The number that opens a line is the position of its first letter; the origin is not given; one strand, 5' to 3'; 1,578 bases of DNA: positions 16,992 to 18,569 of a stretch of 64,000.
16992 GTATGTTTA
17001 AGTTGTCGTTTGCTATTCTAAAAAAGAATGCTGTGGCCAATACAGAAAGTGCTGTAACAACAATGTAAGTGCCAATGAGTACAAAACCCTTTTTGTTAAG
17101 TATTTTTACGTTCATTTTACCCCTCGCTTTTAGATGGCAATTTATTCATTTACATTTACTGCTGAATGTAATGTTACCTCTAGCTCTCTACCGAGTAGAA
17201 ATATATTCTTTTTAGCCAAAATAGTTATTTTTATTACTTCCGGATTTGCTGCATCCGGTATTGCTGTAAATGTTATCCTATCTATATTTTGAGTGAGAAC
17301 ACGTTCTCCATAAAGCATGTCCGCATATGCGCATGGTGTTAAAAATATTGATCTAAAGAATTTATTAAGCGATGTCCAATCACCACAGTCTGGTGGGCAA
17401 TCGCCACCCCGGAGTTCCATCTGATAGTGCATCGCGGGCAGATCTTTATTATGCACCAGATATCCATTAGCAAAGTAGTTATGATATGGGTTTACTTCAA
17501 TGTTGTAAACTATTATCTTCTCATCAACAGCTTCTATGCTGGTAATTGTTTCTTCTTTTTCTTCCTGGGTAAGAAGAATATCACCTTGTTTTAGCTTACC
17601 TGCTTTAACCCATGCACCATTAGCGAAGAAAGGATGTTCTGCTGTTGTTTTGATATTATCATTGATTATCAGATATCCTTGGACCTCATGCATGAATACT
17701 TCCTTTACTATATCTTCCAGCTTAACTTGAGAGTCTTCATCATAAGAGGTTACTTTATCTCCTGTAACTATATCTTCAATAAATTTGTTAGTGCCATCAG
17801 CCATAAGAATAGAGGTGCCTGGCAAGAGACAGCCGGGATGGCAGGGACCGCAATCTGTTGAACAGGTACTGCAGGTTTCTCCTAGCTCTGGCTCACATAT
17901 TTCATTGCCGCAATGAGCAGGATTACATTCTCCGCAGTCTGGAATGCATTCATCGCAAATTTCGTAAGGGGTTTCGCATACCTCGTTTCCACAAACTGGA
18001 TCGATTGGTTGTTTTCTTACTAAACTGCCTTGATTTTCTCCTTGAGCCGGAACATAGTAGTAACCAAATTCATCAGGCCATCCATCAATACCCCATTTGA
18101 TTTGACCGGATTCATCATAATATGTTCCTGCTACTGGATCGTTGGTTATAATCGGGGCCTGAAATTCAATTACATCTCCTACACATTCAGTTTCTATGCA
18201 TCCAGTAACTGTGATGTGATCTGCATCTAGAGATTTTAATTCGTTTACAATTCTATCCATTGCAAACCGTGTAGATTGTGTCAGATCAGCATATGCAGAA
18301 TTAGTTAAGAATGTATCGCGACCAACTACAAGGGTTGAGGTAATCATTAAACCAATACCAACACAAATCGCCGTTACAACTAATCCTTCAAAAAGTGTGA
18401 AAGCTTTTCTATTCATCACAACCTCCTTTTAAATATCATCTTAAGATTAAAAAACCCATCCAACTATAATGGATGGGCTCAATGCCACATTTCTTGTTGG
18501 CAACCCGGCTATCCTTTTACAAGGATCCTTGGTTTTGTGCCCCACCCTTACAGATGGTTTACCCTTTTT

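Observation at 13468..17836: Near-identical about 400 bp segment shared by the two pilin-Hint genes (gene conversion or cassette exchange)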

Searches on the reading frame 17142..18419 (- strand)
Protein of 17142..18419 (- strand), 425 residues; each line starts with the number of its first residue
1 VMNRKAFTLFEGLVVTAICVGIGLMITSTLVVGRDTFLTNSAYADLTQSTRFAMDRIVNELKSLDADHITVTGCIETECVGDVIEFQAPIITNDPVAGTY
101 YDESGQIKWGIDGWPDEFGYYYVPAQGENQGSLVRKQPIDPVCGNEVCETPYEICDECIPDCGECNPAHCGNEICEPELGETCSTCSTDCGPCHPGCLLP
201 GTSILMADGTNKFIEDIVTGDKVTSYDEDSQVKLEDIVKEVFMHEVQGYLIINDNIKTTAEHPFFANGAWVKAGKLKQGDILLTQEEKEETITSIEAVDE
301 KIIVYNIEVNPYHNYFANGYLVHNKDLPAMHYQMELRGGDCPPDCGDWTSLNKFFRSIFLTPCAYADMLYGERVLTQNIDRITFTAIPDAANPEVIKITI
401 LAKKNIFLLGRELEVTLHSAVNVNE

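Call 6: search_protein_families(library=pfam, proteins=[window:17142-18419:-], max_evalue=1)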
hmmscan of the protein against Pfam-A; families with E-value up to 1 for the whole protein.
window:17142-18419:- (425 aa): 8 families
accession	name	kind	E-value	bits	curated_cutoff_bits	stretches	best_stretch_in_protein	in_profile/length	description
PF07591.16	PT-HINT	-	2.8e-19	70.2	27.7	1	205-323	3-135/137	Pretoxin HINT domain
PF14890.11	Intein_splicing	-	2.9e-11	43.8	35.8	1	205-324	2-155/155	Intein splicing domain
PF05203.21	Hom_end_hint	-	0.00023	21.6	32.1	1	197-227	1-31/228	Hom_end-associated Hint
PF14623.11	Vint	-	0.00093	19.5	27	1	196-279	1-79/166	Hint-domain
PF01079.26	Hint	-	0.0055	16.7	29.7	1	196-245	12-59/213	Hint module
PF08517.17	AXH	-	0.03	15.3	33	1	200-246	3-49/116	Ataxin-1 and HBP1 module (AXH)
PF13403.11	Hint_2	-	0.064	14.1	28.4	1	197-231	2-35/147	Hint domain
PF07963.17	N_methyl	-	0.17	12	21.2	1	1-18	1-18/27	Prokaryotic N-terminal methylation motif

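Call 7: search_protein_families(library=ncbifam, proteins=[window:17142-18419:-], max_evalue=1)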
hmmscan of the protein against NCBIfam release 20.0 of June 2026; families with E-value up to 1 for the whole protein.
window:17142-18419:- (425 aa): 10 families
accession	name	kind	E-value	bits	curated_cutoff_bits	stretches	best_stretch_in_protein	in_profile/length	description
NF011418.0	PRK14845.1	equivalog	2e-05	22.5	756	1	253-282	101-130/1049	translation initiation factor IF-2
NF005852.0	PRK07773.1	equivalog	2.9e-05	22.5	780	1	196-284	397-492/886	replicative DNA helicase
NF038162.1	RtcB_rel_intein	exception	0.00015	19.9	1150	2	197-282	95-187/961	intein-containing RtcB family protein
NF038136.1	rSAM_Rv_intein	exception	0.0002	20.4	700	1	196-230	75-109/574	intein-containing Rv2578c family radical SAM protein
TIGR01445.1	intein_Nterm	domain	0.0035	18.3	24.5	1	197-265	1-82/83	intein N-terminal splicing region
TIGR01443.1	intein_Cterm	domain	0.0038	17.4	15.6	1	304-324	2-23/24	intein C-terminal splicing region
NF006207.0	PRK08332.1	equivalog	0.017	12.3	2400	1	286-325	1204-1242/1684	vitamin B12-dependent ribonucleotide reductase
NF003159.0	PRK04132.1-4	equivalog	0.073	11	999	1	281-325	538-585/852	replication factor C small subunit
TIGR00291.1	RNA_SBDS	equivalog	0.1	12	126.55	1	214-303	19-104/231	ribosome assembly factor SBDS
NF040982.1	ComGD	equivalog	0.16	12.3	70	1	5-29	2-26/139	competence type IV pilus minor pilin ComGD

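Call 9: find_encoding_contigs(protein=window:17142-18416:-, flank=10000, max_places=10)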
Protein window:17142-18416:- (424 aa): 9 contigs read that carry it; 8 places shown.
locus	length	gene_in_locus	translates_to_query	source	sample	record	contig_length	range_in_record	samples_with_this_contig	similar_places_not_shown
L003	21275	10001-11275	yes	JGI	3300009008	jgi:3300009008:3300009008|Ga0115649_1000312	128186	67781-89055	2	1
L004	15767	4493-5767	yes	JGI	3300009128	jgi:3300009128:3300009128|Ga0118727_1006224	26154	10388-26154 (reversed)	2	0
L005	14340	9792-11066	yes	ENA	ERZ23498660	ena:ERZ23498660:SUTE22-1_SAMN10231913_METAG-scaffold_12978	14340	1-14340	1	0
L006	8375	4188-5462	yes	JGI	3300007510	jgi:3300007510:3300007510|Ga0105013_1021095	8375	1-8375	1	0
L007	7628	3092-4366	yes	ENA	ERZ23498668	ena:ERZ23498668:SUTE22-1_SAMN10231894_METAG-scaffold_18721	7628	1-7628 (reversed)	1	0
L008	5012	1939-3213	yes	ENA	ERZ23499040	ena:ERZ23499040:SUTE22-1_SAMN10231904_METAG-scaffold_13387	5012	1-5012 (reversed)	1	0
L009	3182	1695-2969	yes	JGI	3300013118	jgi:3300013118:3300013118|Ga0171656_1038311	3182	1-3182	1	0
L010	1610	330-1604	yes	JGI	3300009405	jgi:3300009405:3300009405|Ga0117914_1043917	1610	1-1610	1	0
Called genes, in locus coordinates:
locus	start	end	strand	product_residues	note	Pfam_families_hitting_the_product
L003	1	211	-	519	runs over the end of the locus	PF02142:MGS, PF01808:AICARFT_IMPCHas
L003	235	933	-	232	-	PF06071:YchF-GTPase_C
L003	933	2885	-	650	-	PF00009:GTP_EFTU, PF01926:MMR_HSR1 (faint), PF22042:EF-G_D2, PF03144:GTP_EFTU_D2, PF14492:EFG_III, PF03764:EFG_IV, PF00679:EFG_C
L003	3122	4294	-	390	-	PF13353:Fer4_12 (weak), PF04055:Radical_SAM, PF12544:LAM_C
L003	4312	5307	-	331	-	PF02655:ATP-grasp_3 (weak), PF02222:ATP-grasp (weak), PF07478:Dala_Dala_lig_C, PF13535:ATP-grasp_4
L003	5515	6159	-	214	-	PF27030:AbpE_bact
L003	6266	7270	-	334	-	PF00586:AIRS, PF02769:AIRS_C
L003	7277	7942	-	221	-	PF00730:HhH-GPD, PF00633:HHH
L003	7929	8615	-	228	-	PF03853:YjeF_N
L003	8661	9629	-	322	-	PF09754:PAC2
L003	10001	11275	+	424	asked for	PF07591:PT-HINT, PF14890:Intein_splicing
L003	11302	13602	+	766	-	-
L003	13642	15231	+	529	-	PF01079:Hint (faint), PF05203:Hom_end_hint (weak), PF07591:PT-HINT, PF13403:Hint_2 (faint), PF14623:Vint, PF07591:PT-HINT, PF14890:Intein_splicing (weak)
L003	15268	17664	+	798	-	-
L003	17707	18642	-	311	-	PF20720:nSTAND3 (faint), PF00009:GTP_EFTU, PF00350:Dynamin_N (weak), PF01926:MMR_HSR1, PF02421:FeoB_N, PF04548:AIG1 (weak), PF07650:KH_2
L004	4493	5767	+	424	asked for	PF07591:PT-HINT, PF14890:Intein_splicing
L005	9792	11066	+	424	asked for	PF07591:PT-HINT, PF14890:Intein_splicing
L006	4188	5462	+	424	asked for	PF07591:PT-HINT, PF14890:Intein_splicing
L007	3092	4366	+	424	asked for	PF07591:PT-HINT, PF14890:Intein_splicing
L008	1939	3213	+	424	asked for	PF07591:PT-HINT, PF14890:Intein_splicing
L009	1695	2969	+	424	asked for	PF07591:PT-HINT, PF14890:Intein_splicing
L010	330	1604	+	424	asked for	PF07591:PT-HINT, PF14890:Intein_splicing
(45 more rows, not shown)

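Call 10: find_homologous_proteins(query=window:17142-18416:-, max_evalue=0.00001)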
Query window:17142-18416:- (424 aa): 7 proteins with E <= 0.00001 among 2129 candidates.
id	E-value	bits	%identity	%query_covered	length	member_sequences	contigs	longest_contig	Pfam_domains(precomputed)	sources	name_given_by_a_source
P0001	1.1e-292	988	100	100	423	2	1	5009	PF07591.16,PF14890.12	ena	-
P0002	1.5e-155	536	44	76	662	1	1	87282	PF07591.16,PF14623.12,PF05203.22,PF01079.26,PF13403.12,PF08517.18,PF14890.12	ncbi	ncbi:polymorphic toxin-type HINT domain-containing protein [Candidatus Omnitrophota bacterium]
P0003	2.4e-140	486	64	54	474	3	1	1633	PF07591.16,PF14623.12,PF05203.22,PF01079.26,PF13403.12,PF14890.12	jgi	-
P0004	5.2e-116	406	63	54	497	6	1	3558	PF07591.16,PF14623.12,PF05203.22,PF01079.26,PF13403.12,PF14890.12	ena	-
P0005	4.9e-91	324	49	37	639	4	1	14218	PF07591.16,PF14623.12,PF05203.22,PF01079.26,PF13403.12,PF14890.12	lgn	-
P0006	8.8e-7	46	29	32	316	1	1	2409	PF13403.12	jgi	jgi:hypothetical protein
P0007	3.9e-6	44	33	30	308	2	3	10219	-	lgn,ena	-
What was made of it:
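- Closest known: PT-HINT. Same: NCBI names the orthologue 'polymorphic toxin-type HINT domain-containing protein' (call 10).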

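Call 12: find_encoding_contigs(protein=P0002, flank=10000, max_places=4)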
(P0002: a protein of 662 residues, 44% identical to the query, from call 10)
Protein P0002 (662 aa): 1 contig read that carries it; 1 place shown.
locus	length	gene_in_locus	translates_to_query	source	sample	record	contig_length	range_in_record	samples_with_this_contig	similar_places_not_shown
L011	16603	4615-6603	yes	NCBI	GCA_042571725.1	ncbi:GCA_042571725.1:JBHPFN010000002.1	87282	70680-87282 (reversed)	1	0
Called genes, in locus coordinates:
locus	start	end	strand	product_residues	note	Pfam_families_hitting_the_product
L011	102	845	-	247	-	PF27030:AbpE_bact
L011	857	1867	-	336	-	PF00586:AIRS, PF02769:AIRS_C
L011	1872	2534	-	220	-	PF00730:HhH-GPD, PF00633:HHH (weak)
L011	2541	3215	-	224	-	PF03853:YjeF_N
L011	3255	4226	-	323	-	PF09754:PAC2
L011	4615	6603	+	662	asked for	PF05203:Hom_end_hint, PF14623:Vint (weak), PF07591:PT-HINT, PF01079:Hint (weak), PF05203:Hom_end_hint (weak), PF07591:PT-HINT, PF14623:Vint (weak), PF01079:Hint, +5 more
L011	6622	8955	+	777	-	-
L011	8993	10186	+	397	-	PF05203:Hom_end_hint (faint), PF14623:Vint (weak), PF07591:PT-HINT, PF14890:Intein_splicing (faint)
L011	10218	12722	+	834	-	-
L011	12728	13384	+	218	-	-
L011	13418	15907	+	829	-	-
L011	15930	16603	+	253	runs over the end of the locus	-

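Call 13: find_encoding_contigs(protein=P0005, flank=10000, max_places=4)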
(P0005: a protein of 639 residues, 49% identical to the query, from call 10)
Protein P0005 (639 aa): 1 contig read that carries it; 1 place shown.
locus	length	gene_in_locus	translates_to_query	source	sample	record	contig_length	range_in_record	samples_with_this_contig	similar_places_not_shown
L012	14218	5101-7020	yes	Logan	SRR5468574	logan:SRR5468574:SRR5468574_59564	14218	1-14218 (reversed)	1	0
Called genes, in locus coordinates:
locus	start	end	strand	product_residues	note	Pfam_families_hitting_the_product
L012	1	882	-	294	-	?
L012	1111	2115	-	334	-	PF00586:AIRS, PF02769:AIRS_C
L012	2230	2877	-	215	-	PF00730:HhH-GPD, PF00633:HHH (weak)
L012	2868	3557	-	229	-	PF03853:YjeF_N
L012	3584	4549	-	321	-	PF09754:PAC2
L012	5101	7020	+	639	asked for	PF01079:Hint (faint), PF07591:PT-HINT, PF13403:Hint_2 (faint), PF14623:Vint (weak), PF14890:Intein_splicing (faint), PF05203:Hom_end_hint (weak), PF14623:Vint (weak), PF07591:PT-HINT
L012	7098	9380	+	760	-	-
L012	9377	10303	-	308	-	PF00009:GTP_EFTU, PF00350:Dynamin_N (faint), PF01926:MMR_HSR1, PF02421:FeoB_N, PF04548:AIG1 (weak), PF07650:KH_2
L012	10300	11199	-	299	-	PF00294:PfkB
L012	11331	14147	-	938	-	PF01433:Peptidase_M1, PF01103:Omp85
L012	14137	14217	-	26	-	?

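Call 14: find_encoding_contigs(protein=P0004, flank=10000, max_places=6)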
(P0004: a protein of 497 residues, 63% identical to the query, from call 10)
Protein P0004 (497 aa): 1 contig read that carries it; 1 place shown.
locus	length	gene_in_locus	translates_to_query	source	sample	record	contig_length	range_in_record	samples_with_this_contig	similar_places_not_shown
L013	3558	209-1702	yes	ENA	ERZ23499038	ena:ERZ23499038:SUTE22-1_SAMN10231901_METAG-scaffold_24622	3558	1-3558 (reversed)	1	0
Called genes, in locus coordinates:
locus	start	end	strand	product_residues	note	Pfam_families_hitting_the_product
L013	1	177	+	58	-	?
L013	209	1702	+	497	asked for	PF01079:Hint (faint), PF05203:Hom_end_hint (weak), PF07591:PT-HINT, PF13403:Hint_2 (faint), PF14623:Vint (weak), PF14890:Intein_splicing (faint), PF07591:PT-HINT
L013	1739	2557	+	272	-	-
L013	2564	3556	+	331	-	?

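Call 29: find_related_loci(query=A2, collection=metagenome_contigs, flank=6000)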
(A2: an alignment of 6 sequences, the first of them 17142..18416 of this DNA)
Query A2 (424 aa) in metagenome_contigs; peptide patterns used: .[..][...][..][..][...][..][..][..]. (x = any residue, [..] = any of these).
81 stretches matched a pattern; 1 encode a relative of the query (tblastn E <= 1e-3); 1 distinct loci.
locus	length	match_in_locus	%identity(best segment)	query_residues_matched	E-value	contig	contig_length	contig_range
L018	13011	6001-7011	49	166-328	9e-43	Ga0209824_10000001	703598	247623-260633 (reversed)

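Call 40: predict_structure(alignment_id=A3)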
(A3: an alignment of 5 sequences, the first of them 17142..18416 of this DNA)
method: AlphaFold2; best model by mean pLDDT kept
length: 424 residues; sequences in the alignment: 5
mean_pLDDT: 53.1   pTM: 0.36
mean pLDDT of the five models: 53.1, 50.4, 47.4, 39.6, 35.9
residues with pLDDT >= 90: 25; 70-90: 106; 50-70: 61; < 50: 232
segments of 3 or more residues with pLDDT < 50: 1-3, 26-50, 74-79, 88-91, 93-105, 112-114, 123-194, 325-424
pLDDT, mean of each block of 10 residues (from residue 1): 51 69 51 31 40 56 55 45 53 45 48 52 41 40 30 28 23 26 27 62 92 90 80 85 79 84 81 86 86 87 80 86 49 23 31 31 26 35 43 42 33 33 27
secondary structure, 60 per line:
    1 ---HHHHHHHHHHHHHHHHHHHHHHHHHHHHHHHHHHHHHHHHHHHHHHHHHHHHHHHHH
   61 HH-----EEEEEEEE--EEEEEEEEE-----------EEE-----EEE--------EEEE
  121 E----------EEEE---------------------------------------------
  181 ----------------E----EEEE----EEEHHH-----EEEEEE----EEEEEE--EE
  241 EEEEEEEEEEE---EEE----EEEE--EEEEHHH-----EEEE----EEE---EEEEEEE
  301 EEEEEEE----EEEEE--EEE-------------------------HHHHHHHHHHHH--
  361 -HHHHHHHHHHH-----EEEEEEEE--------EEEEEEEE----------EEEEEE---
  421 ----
elements in order: H4-62 E68-75 E78-86 E98-100 E106-108 E117-121 E132-135 E202-205 E210-212 E221-226 E231-236 E239-251 E255-257 E262-265 E268-271 E280-283 E288-290 E294-307 E312-316 E319-321 H347-358 H362-372 E378-385 E394-401 E412-417
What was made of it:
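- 17448..17831 (-): Hint module b'' of g2 (aa 196-323; Cys1 ... TAEH ... His-Asn, followed by Lys). Pfam PT-HINT 2.8e-19 and Intein_splicing (call 6). pLDDT 80-92 in the AF2 model (call 40).
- On Hint superfamily / type A BIL domain: AF2 pLDDT 80-92 for residues 196-324 (call 40).
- Tried and rejected: The minor-pilin class could therefore not be assigned by fold (call 40).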

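Call 44: fold_search(model_id=the predicted structure, library=pdb)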
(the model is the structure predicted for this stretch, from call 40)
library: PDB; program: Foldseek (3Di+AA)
matches with E <= 10: 239; with E <= 0.001: 59
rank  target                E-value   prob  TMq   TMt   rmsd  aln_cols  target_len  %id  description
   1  6y75_A                3.8e-13  1.00  0.30  0.80   2.4       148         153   30  BIL2 domain from T.thermophila BUBL1 locus (C1A-N143A) (released 2021-02-03)
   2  6y75_B                7.7e-13  1.00  0.30  0.82   2.2       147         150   31  BIL2 domain from T.thermophila BUBL1 locus (C1A-N143A) (released 2021-02-03)
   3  6tmm_BBB              8.0e-12  1.00  0.29  0.77   2.3       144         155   31  BIL2 domain from T.thermophila BUBL1 locus (C1A-N143A) (released 2020-12-16)
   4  6tmm_AAA              2.1e-11  1.00  0.29  0.75   2.8       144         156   31  BIL2 domain from T.thermophila BUBL1 locus (C1A-N143A) (released 2020-12-16)
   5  2lwy_MODEL_1_A        7.4e-11  1.00  0.29  0.84   1.9       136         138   34  Solution Structure of Bacterial Intein-Like domain from Clostridium thermocellum (released 2013-05-08)
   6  1mi8                  1.1e-08  1.00  0.28  0.78   2.8       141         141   23  2.0 Angstrom crystal structure of a DnaB intein from Synechocystis sp. PCC 6803 (released 2003-08-19)
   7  6riz                  1.6e-08  1.00  0.26  0.82   2.8       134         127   28  Crystal structure of gp41-1 intein (C1A, F65W, D107C) (released 2020-04-29)
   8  6qaz                  2.2e-08  1.00  0.26  0.81   2.8       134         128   29  Crystal structure of gp41-1 intein (released 2019-11-13)
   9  6frh_B                2.9e-08  1.00  0.28  0.73   3.7       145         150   21  Crystal structure of Ssp DnaB Mini-Intein variant M86 (released 2019-01-30)
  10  6frh_A                4.5e-08  1.00  0.28  0.71   2.8       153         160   20  Crystal structure of Ssp DnaB Mini-Intein variant M86 (released 2019-01-30)
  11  6rpq                  4.5e-08  1.00  0.26  0.43   5.2       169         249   22  Crystal structure of PhoCDC21-1 intein (released 2019-08-14)
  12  4o1r                  4.7e-08  1.00  0.27  0.74   3.5       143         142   22  Crystal structure of NpuDnaB intein (released 2014-03-19)
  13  8ubs_A                1.3e-07  1.00  0.27  0.68   4.1       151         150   20  Crystal structure of NrdJ-1 split intein fusion (released 2024-10-09)
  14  3igd                  1.7e-07  1.00  0.26  0.73   3.1       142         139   25  Crystal structure of Mtu recA intein, splicing domain (released 2009-10-06)
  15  5i0a                  1.8e-07  1.00  0.26  0.69   3.5       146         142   23  RecA mini intein in complex with cisplatin (released 2016-09-21)
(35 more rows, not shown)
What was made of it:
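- On Hint superfamily / type A BIL domain: Foldseek hits 6Y75 and 2LWY with TM 0.80-0.84 on the target (call 44).
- Closest known: BIL2 of the Tetrahymena BUBL locus. Same: Top Foldseek hit (E = 4e-13, TM 0.80 on the target, call 44).
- Foldseek best hits 6Y75 and 2LWY (call 44).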

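Call 50: search_protein_representatives(protein=window:17142-18416:-)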
Query: 424 residues. Proteins with E-value up to 0.001 (for the whole library): 15630; up to 1e-10: 3443; up to 1e-30: 149. The best 150 are listed.
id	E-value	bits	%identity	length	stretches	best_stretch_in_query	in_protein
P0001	3.5e-293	988.3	100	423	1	1-424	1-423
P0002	4.7e-156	536.4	49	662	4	194-423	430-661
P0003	7.6e-141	486.3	59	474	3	194-420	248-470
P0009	4.3e-85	302.6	44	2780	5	194-325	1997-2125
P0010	1.3e-77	277.9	44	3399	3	194-329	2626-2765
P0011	1.6e-75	271.1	40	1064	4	195-325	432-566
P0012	5.8e-75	269.2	45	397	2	168-422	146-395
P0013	6.2e-70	252.6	42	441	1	2-355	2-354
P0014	2.6e-69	250.6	48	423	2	196-338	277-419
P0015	7.6e-68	245.7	38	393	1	1-422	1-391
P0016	1.6e-65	238.1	50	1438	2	194-324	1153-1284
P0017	3.9e-60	220.3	34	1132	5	194-324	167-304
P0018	9.6e-60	219.1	37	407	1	2-420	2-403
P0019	2.2e-58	214.6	42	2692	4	195-315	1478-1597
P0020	2.6e-58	214.3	46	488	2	194-327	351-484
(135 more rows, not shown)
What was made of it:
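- Tried and rejected: The exhaustive profile search was needed to see the wider family (calls 10, 50).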

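Call 53: list_cluster_members(proteins=[P0004, P0003, P0001])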
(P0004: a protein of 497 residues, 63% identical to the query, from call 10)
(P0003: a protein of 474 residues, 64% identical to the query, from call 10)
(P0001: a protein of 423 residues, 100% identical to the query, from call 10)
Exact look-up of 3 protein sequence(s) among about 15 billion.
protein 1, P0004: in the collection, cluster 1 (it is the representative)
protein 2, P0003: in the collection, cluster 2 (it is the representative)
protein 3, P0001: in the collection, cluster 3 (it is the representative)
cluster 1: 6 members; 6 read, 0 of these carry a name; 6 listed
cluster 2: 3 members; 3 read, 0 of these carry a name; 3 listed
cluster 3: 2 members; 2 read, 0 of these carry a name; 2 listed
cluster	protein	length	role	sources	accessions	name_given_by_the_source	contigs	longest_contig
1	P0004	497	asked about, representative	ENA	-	-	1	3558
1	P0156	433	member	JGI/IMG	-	-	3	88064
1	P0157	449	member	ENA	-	-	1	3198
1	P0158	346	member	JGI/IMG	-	-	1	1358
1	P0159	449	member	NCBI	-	-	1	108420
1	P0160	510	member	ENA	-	-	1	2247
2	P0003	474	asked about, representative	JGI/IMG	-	-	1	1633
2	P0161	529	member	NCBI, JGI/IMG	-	-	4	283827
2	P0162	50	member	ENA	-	-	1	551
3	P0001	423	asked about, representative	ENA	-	-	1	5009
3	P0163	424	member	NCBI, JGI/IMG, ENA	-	-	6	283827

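Call 55: find_encoding_contigs(protein=P0159, flank=10000, max_places=4)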
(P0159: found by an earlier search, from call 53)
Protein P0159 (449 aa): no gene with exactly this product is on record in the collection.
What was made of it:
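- Tried and rejected: Nothing is on record, so g3 could not be placed in a named MAG (call 55).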
